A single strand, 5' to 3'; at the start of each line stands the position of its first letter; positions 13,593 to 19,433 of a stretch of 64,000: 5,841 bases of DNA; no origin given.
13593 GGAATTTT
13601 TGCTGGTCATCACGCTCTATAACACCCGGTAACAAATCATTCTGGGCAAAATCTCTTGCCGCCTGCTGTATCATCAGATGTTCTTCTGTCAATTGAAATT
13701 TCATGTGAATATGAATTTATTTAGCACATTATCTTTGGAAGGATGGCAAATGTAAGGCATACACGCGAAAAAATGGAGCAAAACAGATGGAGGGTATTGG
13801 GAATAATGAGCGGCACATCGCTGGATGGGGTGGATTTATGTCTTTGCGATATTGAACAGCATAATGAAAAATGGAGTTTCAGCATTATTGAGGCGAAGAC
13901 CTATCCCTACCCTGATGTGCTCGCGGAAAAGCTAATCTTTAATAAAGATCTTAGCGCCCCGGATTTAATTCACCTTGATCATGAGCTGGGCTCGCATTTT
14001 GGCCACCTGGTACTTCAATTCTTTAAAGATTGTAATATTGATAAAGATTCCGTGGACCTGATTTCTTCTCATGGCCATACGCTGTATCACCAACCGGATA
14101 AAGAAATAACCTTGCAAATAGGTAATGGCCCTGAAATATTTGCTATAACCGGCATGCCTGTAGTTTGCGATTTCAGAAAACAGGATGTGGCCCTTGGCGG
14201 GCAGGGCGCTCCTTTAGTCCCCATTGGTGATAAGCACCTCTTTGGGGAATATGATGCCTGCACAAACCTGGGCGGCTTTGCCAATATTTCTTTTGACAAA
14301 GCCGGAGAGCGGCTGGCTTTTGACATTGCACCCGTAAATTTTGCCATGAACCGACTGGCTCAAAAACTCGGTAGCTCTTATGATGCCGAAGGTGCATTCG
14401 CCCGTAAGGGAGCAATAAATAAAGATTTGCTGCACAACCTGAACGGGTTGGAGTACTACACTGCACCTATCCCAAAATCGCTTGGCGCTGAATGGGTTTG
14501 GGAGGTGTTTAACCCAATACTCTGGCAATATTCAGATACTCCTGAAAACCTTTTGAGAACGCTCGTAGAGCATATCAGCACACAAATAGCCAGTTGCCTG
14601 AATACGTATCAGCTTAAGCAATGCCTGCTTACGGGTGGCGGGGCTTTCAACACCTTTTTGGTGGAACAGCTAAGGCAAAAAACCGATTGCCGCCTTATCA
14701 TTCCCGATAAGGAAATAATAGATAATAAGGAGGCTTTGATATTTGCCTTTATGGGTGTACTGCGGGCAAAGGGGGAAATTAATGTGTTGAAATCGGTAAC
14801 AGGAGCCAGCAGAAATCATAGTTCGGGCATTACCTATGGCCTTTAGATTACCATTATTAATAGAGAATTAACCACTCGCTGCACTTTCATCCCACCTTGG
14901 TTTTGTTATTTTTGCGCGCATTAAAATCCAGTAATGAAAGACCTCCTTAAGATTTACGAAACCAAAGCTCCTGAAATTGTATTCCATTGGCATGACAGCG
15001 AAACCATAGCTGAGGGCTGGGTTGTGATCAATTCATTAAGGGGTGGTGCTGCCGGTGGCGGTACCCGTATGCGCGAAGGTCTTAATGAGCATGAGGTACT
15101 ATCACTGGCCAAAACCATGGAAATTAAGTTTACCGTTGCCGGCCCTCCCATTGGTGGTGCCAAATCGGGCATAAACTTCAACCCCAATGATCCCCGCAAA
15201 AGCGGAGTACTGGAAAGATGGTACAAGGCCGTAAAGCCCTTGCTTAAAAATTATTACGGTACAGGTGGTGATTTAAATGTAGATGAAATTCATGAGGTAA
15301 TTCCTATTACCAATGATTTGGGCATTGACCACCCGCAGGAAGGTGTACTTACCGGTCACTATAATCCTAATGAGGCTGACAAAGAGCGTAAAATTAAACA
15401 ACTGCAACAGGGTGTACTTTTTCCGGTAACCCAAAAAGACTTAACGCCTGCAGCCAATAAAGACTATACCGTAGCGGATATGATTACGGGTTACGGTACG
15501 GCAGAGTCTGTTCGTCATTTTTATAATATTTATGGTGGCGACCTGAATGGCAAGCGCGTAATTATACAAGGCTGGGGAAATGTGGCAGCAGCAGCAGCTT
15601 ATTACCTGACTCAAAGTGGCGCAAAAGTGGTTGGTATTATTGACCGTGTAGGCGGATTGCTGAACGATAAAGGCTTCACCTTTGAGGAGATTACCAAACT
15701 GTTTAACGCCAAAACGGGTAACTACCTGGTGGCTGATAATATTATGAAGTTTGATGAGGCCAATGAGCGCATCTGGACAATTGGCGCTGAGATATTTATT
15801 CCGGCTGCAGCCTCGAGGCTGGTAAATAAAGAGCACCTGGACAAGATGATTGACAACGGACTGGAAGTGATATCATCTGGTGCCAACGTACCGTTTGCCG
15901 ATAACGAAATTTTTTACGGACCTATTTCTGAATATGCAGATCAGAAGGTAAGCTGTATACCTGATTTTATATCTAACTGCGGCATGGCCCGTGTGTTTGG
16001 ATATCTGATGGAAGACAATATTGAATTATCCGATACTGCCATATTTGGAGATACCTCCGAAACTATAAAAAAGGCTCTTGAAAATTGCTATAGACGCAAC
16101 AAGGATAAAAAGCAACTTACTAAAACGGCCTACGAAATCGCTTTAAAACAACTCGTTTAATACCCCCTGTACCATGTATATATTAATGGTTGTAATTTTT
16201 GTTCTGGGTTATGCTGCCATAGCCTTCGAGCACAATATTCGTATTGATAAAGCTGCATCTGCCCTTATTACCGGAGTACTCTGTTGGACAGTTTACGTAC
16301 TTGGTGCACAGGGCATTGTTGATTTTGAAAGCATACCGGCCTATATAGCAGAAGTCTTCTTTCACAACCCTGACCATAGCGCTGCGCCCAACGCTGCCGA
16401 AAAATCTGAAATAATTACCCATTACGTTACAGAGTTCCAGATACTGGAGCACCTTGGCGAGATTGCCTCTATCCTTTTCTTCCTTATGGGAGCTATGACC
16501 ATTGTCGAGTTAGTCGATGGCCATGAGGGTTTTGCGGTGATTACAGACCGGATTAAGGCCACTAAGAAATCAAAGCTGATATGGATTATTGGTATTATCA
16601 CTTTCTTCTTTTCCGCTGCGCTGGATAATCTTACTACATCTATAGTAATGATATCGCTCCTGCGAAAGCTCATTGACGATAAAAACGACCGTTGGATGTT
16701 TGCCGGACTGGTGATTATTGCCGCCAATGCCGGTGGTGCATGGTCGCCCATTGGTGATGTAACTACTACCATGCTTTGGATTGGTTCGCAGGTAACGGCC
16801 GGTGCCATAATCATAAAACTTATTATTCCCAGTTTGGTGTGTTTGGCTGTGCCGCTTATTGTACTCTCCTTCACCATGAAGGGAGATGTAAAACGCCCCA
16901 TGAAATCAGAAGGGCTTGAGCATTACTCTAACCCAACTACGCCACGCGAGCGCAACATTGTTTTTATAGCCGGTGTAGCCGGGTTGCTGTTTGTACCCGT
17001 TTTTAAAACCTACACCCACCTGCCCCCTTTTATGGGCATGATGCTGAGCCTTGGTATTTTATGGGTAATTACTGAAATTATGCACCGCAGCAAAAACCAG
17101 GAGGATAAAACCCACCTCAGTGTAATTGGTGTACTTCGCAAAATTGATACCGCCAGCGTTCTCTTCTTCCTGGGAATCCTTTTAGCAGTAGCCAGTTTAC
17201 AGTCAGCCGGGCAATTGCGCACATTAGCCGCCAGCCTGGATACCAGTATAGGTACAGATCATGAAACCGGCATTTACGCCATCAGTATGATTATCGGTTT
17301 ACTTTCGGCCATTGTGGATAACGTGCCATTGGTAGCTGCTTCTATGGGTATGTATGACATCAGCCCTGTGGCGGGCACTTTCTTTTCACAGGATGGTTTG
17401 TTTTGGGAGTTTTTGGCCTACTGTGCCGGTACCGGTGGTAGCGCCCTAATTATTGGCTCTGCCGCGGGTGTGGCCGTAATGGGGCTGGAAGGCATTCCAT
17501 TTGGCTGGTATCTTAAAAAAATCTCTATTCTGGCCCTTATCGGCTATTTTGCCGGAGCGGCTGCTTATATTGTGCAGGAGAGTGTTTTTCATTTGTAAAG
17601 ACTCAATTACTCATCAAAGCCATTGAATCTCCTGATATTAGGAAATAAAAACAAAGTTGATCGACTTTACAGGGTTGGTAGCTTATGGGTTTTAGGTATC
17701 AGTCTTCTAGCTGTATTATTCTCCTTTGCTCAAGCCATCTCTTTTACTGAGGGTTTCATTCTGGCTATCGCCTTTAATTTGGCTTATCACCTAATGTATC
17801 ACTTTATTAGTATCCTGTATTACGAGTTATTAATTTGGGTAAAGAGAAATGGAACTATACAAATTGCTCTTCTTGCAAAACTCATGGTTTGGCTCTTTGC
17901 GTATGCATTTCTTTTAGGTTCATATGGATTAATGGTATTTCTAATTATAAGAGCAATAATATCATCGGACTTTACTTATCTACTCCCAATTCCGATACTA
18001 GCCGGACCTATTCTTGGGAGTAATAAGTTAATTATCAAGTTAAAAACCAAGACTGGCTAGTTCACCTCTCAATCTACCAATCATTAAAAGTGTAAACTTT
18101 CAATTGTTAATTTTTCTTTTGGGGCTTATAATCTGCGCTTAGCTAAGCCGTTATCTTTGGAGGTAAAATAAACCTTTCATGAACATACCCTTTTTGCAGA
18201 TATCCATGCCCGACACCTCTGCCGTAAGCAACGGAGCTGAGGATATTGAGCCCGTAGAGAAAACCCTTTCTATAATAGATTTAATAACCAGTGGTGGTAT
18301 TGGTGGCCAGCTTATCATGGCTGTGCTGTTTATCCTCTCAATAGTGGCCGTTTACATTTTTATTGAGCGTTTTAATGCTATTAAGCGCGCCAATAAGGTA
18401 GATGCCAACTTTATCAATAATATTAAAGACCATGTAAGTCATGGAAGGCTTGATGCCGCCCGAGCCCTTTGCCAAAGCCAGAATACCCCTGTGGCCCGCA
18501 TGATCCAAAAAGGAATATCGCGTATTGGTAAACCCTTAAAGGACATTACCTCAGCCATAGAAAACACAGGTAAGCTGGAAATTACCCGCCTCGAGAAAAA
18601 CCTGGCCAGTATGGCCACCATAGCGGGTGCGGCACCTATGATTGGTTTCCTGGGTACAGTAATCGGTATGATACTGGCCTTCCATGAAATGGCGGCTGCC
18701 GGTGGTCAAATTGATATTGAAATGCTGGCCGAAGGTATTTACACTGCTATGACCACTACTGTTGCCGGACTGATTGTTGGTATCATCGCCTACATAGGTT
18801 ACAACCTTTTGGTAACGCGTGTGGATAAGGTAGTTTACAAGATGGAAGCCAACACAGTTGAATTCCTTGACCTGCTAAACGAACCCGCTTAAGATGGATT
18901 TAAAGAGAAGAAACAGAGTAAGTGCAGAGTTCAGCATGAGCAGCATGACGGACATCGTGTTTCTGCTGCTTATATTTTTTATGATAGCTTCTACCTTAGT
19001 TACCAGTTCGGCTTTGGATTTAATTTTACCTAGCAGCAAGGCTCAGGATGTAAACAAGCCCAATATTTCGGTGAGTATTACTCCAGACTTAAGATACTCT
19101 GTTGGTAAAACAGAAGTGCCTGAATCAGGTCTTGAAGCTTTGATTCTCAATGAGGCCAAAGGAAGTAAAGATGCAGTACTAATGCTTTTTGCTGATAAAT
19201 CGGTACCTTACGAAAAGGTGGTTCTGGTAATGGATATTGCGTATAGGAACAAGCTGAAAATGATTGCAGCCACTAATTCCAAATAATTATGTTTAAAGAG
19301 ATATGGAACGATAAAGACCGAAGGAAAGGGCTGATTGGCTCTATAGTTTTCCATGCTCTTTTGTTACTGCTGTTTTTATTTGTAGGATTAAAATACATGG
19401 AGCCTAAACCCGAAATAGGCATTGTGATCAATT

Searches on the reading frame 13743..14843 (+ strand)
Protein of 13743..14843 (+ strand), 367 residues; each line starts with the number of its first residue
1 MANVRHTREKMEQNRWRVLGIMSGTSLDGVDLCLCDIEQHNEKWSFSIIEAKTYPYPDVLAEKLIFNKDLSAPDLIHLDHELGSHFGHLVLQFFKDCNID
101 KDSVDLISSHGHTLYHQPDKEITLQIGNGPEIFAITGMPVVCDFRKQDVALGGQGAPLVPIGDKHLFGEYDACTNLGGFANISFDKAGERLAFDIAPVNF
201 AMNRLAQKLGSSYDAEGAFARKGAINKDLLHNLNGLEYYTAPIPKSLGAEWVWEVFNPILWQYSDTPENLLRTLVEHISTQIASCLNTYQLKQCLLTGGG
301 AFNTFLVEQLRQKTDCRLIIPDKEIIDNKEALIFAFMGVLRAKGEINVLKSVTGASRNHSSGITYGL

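Call 74: search_protein_families(library=pfam, proteins=[window:13743-14843:+], max_evalue=0.00001)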
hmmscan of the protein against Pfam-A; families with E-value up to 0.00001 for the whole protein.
window:13743-14843:+ (367 aa): 1 family
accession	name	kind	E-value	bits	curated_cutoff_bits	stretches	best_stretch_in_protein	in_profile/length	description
PF03702.20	AnmK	-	1e-70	239.1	24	1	17-365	2-365/367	Anhydro-N-acetylmuramic acid kinase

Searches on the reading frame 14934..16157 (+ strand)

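Call 75: search_protein_families(library=pfam, proteins=[window:14934-16157:+], max_evalue=0.00001)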
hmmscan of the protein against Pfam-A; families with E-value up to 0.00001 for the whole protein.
window:14934-16157:+ (408 aa): 2 families
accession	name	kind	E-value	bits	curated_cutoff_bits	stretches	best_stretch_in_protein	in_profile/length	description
PF00208.27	ELFV_dehydrog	-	1.2e-32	113.9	23.4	1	183-407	8-233/241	Glutamate/Leucine/Phenylalanine/Valine dehydrogenase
PF02812.23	ELFV_dehydrog_N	-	1.4e-13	51.1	25.3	1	24-114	19-108/129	Glu/Leu/Phe/Val dehydrogenase, dimerisation domain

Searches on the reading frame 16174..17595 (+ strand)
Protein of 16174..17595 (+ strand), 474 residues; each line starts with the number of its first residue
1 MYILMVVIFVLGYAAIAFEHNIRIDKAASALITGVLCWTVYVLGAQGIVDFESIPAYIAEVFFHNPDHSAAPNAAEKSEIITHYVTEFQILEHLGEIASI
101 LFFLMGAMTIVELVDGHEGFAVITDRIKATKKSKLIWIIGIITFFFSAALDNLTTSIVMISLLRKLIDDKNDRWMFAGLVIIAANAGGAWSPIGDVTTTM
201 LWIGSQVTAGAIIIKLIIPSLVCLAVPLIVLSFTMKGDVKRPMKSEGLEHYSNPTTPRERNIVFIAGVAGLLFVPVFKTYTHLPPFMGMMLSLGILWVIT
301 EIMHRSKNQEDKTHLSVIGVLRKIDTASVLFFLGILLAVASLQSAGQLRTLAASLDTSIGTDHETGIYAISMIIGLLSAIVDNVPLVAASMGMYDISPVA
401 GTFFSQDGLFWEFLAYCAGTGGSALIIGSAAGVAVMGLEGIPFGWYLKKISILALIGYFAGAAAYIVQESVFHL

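Call 75: search_protein_families(library=pfam, proteins=[window:16174-17595:+], max_evalue=0.00001)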
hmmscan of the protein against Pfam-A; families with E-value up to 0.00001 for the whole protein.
window:16174-17595:+ (474 aa): 1 family
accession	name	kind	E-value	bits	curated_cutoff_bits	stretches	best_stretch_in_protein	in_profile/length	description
PF03600.22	CitMHS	-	8.1e-29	101.2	31.9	1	13-390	1-310/336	Citrate transporter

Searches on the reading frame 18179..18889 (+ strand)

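Call 75: search_protein_families(library=pfam, proteins=[window:18179-18889:+], max_evalue=0.00001)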
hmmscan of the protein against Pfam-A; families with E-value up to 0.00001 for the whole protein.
window:18179-18889:+ (237 aa): 1 family
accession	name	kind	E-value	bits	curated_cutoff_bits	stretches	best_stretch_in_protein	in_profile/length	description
PF01618.21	MotA_ExbB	-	2.9e-30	105.1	22.9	1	101-223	2-126/127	MotA/TolQ/ExbB proton channel family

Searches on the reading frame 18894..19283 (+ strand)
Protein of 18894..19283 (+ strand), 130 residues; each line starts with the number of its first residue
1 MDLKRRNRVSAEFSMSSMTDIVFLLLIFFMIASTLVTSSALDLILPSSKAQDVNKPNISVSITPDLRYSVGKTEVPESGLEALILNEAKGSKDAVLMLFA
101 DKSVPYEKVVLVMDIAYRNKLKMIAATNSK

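Call 75: search_protein_families(library=pfam, proteins=[window:18894-19283:+], max_evalue=0.00001)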
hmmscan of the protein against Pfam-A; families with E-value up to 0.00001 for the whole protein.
window:18894-19283:+ (130 aa): 1 family
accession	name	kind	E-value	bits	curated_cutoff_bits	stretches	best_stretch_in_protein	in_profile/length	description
PF02472.21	ExbD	-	7.5e-25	87.9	25.4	1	9-126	4-123/128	Biopolymer transport protein ExbD/TolR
